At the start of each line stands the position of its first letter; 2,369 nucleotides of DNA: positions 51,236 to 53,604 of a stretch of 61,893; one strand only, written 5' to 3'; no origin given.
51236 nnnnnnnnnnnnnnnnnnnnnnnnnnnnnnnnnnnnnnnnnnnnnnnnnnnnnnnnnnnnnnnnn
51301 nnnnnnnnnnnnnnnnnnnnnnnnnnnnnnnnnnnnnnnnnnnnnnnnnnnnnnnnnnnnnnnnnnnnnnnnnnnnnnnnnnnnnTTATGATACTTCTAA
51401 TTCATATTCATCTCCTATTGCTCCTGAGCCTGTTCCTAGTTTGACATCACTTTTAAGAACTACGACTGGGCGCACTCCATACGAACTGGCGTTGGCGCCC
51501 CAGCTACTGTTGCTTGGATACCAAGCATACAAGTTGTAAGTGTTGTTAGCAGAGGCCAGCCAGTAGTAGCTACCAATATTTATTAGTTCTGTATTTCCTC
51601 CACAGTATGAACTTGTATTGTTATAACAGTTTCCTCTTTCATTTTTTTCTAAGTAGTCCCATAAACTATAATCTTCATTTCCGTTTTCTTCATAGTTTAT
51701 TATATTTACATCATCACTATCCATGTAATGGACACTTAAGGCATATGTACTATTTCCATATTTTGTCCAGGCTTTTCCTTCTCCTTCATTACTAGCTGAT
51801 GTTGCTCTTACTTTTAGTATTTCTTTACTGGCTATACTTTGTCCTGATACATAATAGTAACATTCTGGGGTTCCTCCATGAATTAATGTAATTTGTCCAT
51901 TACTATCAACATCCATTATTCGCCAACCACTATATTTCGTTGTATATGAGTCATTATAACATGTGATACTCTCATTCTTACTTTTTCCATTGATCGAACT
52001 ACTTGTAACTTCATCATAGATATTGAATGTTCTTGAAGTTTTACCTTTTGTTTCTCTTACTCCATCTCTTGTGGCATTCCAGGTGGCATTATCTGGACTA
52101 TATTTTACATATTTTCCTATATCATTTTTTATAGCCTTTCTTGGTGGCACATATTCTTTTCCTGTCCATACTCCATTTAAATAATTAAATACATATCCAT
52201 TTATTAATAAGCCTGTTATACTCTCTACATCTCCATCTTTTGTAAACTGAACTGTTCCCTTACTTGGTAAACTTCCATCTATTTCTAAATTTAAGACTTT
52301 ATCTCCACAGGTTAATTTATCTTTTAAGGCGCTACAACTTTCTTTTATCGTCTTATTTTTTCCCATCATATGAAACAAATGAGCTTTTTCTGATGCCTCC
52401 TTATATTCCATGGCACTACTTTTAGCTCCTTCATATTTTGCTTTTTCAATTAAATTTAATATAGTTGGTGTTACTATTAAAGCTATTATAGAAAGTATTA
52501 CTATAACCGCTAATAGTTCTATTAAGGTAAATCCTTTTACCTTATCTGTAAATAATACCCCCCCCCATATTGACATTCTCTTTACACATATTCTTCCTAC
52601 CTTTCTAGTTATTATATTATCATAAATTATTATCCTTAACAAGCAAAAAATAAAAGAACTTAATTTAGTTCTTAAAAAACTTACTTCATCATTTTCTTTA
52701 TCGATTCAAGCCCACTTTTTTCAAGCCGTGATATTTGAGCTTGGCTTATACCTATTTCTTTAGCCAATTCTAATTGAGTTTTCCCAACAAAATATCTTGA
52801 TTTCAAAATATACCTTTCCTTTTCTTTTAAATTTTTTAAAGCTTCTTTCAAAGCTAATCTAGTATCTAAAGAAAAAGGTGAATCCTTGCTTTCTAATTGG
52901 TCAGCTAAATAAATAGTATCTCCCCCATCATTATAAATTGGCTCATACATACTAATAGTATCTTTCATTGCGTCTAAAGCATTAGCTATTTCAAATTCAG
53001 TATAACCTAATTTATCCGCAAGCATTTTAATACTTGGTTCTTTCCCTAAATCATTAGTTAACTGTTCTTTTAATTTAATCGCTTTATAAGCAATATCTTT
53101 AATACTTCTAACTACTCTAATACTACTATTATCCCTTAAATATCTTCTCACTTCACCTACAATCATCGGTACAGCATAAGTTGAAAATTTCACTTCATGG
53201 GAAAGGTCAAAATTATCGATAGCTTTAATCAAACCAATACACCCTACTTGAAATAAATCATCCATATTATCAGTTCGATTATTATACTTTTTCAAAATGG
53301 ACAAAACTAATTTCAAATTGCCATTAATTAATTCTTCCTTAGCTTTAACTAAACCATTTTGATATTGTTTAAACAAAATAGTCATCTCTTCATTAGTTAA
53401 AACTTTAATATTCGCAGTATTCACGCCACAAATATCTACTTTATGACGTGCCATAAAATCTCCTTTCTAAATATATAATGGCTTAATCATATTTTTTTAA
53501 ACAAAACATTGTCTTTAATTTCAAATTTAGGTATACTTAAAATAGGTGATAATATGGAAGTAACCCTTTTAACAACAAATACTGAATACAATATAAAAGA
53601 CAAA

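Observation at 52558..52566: G9 tract inside the pilin leader: candidate slipped-strand phase-variation switch with two alternative starts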

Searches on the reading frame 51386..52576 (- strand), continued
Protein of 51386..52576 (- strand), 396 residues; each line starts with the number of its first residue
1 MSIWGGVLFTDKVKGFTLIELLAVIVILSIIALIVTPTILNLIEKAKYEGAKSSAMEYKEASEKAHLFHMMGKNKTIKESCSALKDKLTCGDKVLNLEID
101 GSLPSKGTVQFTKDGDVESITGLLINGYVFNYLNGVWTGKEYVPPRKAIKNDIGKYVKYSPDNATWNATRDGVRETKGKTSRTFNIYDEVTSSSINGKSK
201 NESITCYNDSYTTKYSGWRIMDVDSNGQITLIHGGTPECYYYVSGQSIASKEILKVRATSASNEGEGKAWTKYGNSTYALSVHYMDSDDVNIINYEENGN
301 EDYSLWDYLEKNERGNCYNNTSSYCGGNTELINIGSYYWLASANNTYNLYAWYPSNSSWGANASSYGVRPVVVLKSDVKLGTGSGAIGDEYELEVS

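Call 69: predict_structure(alignment_id=A5)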
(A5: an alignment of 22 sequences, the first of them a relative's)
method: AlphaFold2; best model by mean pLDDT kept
length: 396 residues; sequences in the alignment: 22
mean_pLDDT: 86.0   pTM: 0.75
mean pLDDT of the five models: 86.0, 85.3, 84.8, 77.9, 74.3
residues with pLDDT >= 90: 194; 70-90: 169; 50-70: 17; < 50: 16
segments of 3 or more residues with pLDDT < 50: 1-16
pLDDT, mean of each block of 10 residues (from residue 1): 38 56 81 76 87 95 91 81 95 89 93 91 94 94 91 95 92 81 84 86 63 82 95 87 86 78 88 95 94 85 89 90 82 90 92 90 83 96 93 90
secondary structure, 60 per line:
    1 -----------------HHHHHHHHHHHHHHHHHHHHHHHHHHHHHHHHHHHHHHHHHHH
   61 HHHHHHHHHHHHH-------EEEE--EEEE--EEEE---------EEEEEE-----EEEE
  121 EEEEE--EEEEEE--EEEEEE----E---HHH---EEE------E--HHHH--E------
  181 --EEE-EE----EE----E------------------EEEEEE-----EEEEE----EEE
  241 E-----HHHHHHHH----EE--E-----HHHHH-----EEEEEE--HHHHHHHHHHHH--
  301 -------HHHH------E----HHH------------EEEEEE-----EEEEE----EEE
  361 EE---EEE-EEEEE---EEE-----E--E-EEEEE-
elements in order: H18-73 E81-84 E87-90 E93-96 E106-111 E117-125 E128-133 E136-141 E156-158 H168-171 E183-185 E218-223 E229-233 E238-241 H247-254 H269-273 E279-284 H287-298 H308-311 E338-343 E349-353 E358-362 E366-368 E370-374 E378-380 E391-395

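Call 71: fold_search(model_id=the predicted structure, library=pdb)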
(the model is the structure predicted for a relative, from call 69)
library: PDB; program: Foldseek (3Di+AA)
matches with E <= 10: 216; with E <= 0.001: 0
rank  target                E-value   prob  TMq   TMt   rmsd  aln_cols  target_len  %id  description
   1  9qa6                  1.0e-03  0.51  0.19  0.11  17.8       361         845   12  Cryo-EM structure of Thomasclavelia ramosa IgA peptidase (IgAse) active site mutant (S32-N876) (released 2025-06-25)
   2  8q4e_A                1.4e-01  0.51  0.18  0.45   8.4       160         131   12  Structure of Legionella pneumophila Lcl C-terminal domain (released 2023-12-27)
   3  8qsp_D                2.0e-01  0.16  0.09  0.10  15.3       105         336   12  MUC5AC D3 assembly. SNP rs36189285: Arg996Gln. (released 2025-02-12)
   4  4eps                  2.3e-01  0.04  0.14  0.12  20.3       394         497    9  Crystal structure of a fimbrial protein (BACOVA_04982) from Bacteroides ovatus ATCC 8483 at 1.85 A resolution (released 2012-06-13)
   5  8r1z_A                4.4e-01  0.14  0.09  0.10  11.2        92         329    9  MUC5AC D3 assembly. SNPs rs36189285, rs878913005: Arg996Gln, Arg1201Trp. (released 2025-03-12)
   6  9gda_F                4.4e-01  0.12  0.06  0.03   6.8        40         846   18  RNAP-TopoI complex on duplex scaffold (released 2025-11-05)
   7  8r1u_A                4.7e-01  0.10  0.08  0.10  14.3       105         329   12  MUC5AC D3 assembly. SNP rs878913005: Arg1201Trp. (released 2025-03-12)
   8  8qtv_A                5.0e-01  0.10  0.08  0.09  13.9       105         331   11  MUC5AC D'D3CysD1 domains. (released 2025-03-12)
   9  7eb0_B                5.0e-01  0.01  0.10  0.05  22.2       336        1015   12  Cryo-EM structure of SARS-CoV-2 Spike D614G variant, one RBD-up conformation 2 (released 2021-06-23)
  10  6mjp_G                5.7e-01  0.07  0.08  0.09  10.9        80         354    6  LptB(E163Q)FGC from Vibrio cholerae (released 2019-03-27)
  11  8qtb_A                6.0e-01  0.09  0.09  0.10  13.9       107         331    7  MUC5AC D'D3CysD1 domains. SNP rs36189285: Arg996Gln. (released 2025-03-12)
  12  9gdc_F                6.0e-01  0.09  0.06  0.03   6.7        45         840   16  RNAP-TopoI complex on bubble scaffold - single-bubble configuration (released 2025-11-05)
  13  9gdh_F                6.8e-01  0.09  0.06  0.03   6.8        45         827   16  RNAP-TopoI complex on long-overhang scaffold - orientation 2 (released 2025-11-05)
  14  7mx5_A                7.2e-01  0.01  0.09  0.09  22.6       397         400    9  Crystal structure of TolB from Acinetobacter baumannii (released 2021-05-26)
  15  8oer_A                7.7e-01  0.09  0.09  0.05  13.3       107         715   13  MUC5B amino acids 26-1435 (released 2024-03-27)
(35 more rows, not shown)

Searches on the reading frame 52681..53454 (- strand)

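Call 6: search_protein_families(library=pfam, proteins=[window:52681-53454:-], max_evalue=0.01)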
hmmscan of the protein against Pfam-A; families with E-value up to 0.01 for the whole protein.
window:52681-53454:- (257 aa): 6 families
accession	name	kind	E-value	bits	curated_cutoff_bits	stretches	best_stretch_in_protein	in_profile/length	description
PF04542.20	Sigma70_r2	-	1.9e-18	66.4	24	1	42-110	1-69/71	Sigma-70 region 2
PF04545.22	Sigma70_r4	-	5.9e-11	42.1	24.1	1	205-254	1-50/50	Sigma-70, region 4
PF04539.22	Sigma70_r3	-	4.2e-07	30.4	25.3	1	125-177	6-58/78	Sigma-70 region 3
PF01381.28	HTH_3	-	4.3e-06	27.1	23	1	224-246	9-31/55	Helix-turn-helix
PF08281.18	Sigma70_r4_2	-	9.8e-05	22.4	25.7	1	200-239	2-41/54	Sigma-70, region 4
PF07638.17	Sigma70_ECF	-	0.0075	16.6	21.1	0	177-243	100-170/185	ECF sigma factor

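Call 53: search_protein_families(library=ncbifam, proteins=[window:52681-53454:-], max_evalue=0.00001)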
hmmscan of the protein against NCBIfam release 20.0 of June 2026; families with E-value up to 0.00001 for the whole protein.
window:52681-53454:- (257 aa): 47 families (the best 25 are shown)
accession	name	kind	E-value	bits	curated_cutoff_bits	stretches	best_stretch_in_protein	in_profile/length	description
NF006071.0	PRK08215.1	equivalog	2.1e-109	365.1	372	1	1-256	1-257/258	RNA polymerase sporulation sigma factor SigG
TIGR02850.1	spore_sigG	equivalog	2.2e-105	351.7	457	1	4-256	1-254/254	RNA polymerase sporulation sigma factor SigG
NF004052.0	PRK05572.1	subfamily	6e-80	268.4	311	1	15-256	10-250/252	SigF/SigG family RNA polymerase sporulation sigma factor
TIGR02885.1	spore_sigF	equivalog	9e-80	267.8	321.45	1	28-255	2-230/231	RNA polymerase sporulation sigma factor SigF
TIGR02980.1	SigBFG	subfamily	4.6e-75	252.2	234.35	1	37-256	3-226/227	SigB/SigF/SigG family RNA polymerase sigma factor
NF005644.0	PRK07408.1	subfamily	2.1e-42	145.5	261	1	19-257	9-254/258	RNA polymerase sigma factor SigF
TIGR02941.1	Sigma_B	equivalog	1.2e-41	142.9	315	1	19-254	10-251/255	RNA polymerase sigma factor SigB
NF005514.0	PRK07122.1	subfamily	2.1e-40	138.5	372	1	35-256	38-263/264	RNA polymerase sigma factor SigF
TIGR02393.1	RpoD_Cterm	equivalog_domain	9.2e-34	117.1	354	1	38-254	1-226/238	RNA polymerase sigma factor RpoD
NF004471.0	PRK05803.1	subfamily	1e-33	116.6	252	2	16-119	29-132/235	RNA polymerase sporulation sigma factor SigK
TIGR02937.1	sigma70-ECF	superfamily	6.4e-32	110.5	42.9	1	38-256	2-165/165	sigma-70 family RNA polymerase sigma factor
TIGR02846.1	spore_sigmaK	equivalog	1.9e-31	109.3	298.65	2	14-113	25-124/227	RNA polymerase sporulation sigma factor SigK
TIGR02997.1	Sig70-cyanoRpoD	subfamily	2.1e-31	109.3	384.5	1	23-252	61-297/298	RNA polymerase sigma factor, RpoD/SigA family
NF004208.0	PRK05658.1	equivalog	3e-31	109.1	555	1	32-235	387-595/631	RNA polymerase sigma factor RpoD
TIGR02394.1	rpoS_proteo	equivalog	3.4e-30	105.5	378.7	1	17-256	26-274/285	RNA polymerase sigma factor RpoS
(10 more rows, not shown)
